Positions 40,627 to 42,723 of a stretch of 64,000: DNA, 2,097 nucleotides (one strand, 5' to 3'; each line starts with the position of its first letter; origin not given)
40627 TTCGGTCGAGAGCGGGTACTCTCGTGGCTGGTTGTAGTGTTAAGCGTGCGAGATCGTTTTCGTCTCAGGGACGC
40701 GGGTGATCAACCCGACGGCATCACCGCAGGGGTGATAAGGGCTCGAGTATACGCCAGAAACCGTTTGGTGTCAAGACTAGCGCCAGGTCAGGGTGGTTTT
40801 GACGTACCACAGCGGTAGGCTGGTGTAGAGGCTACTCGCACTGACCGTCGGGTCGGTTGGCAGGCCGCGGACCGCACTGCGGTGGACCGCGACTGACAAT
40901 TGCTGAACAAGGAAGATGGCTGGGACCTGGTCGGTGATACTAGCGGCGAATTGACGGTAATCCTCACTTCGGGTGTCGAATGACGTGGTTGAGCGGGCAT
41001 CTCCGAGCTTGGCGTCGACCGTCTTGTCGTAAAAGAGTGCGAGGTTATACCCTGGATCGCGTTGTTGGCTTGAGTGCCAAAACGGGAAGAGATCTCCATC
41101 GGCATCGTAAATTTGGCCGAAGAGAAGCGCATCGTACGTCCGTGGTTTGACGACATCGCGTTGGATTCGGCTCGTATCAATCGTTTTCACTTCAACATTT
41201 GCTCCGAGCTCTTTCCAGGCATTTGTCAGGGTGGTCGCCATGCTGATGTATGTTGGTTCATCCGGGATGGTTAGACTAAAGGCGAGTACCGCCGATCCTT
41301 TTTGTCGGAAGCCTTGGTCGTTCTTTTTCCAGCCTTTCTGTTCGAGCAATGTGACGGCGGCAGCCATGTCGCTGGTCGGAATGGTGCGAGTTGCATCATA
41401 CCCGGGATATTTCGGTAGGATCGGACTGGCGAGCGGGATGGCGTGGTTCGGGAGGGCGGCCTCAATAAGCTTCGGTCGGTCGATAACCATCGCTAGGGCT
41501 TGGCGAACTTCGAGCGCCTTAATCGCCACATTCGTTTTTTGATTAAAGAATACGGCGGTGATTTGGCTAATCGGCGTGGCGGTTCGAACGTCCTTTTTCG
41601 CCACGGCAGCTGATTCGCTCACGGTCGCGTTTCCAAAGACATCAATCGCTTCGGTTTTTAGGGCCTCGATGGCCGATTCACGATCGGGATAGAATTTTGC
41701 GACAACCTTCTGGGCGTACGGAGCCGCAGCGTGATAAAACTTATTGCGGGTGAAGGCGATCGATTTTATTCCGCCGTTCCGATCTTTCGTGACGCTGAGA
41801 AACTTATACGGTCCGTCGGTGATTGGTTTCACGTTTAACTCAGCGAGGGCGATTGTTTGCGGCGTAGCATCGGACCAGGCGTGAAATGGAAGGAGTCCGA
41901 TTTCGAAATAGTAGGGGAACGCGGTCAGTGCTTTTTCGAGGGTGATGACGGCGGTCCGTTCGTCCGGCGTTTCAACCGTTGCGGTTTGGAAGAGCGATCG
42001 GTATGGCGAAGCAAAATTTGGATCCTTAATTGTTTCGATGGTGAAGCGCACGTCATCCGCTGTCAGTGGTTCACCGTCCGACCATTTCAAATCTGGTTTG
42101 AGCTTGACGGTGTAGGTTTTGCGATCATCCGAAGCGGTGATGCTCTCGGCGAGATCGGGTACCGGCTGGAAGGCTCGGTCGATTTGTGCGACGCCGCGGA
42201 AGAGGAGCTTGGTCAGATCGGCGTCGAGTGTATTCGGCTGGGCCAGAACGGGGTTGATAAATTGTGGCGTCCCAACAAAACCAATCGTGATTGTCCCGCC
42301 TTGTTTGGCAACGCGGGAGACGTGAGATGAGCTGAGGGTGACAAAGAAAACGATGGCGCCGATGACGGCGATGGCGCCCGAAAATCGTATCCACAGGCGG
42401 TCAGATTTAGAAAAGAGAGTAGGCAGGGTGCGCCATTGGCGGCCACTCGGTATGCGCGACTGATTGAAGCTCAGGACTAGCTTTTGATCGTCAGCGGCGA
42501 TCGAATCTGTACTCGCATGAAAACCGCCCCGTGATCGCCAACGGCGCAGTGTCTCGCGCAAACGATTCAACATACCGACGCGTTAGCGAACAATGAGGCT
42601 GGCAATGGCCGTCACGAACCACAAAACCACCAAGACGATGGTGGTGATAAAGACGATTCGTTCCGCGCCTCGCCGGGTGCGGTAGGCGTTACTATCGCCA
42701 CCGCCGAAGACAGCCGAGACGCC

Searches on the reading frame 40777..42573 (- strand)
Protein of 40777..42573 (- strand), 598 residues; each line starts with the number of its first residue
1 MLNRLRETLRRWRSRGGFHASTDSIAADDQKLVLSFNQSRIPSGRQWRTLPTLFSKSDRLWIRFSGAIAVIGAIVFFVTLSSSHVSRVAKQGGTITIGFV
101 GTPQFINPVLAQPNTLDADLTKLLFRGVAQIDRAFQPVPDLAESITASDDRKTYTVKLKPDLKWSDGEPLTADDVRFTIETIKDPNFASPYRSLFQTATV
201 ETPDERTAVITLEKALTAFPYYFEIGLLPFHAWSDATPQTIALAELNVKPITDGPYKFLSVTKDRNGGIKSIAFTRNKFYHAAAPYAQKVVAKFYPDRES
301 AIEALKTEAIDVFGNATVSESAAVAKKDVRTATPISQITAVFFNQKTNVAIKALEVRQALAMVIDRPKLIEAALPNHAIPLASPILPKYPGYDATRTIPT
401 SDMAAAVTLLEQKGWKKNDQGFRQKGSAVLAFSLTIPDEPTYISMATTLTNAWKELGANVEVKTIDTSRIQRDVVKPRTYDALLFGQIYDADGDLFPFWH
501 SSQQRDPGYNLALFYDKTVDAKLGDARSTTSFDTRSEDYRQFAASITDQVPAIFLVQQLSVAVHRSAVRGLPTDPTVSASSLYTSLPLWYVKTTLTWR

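Call 94: search_protein_families(library=pfam, proteins=[window:40777-42573:-], max_evalue=0.00001)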
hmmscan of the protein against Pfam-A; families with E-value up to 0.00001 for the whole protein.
window:40777-42573:- (598 aa): 1 family
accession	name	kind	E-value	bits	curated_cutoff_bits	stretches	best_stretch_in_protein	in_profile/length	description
PF00496.27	SBP_bac_5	-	8.7e-69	232.8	32.4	1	136-502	1-364/368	Bacterial extracellular solute-binding proteins, family 5 Middle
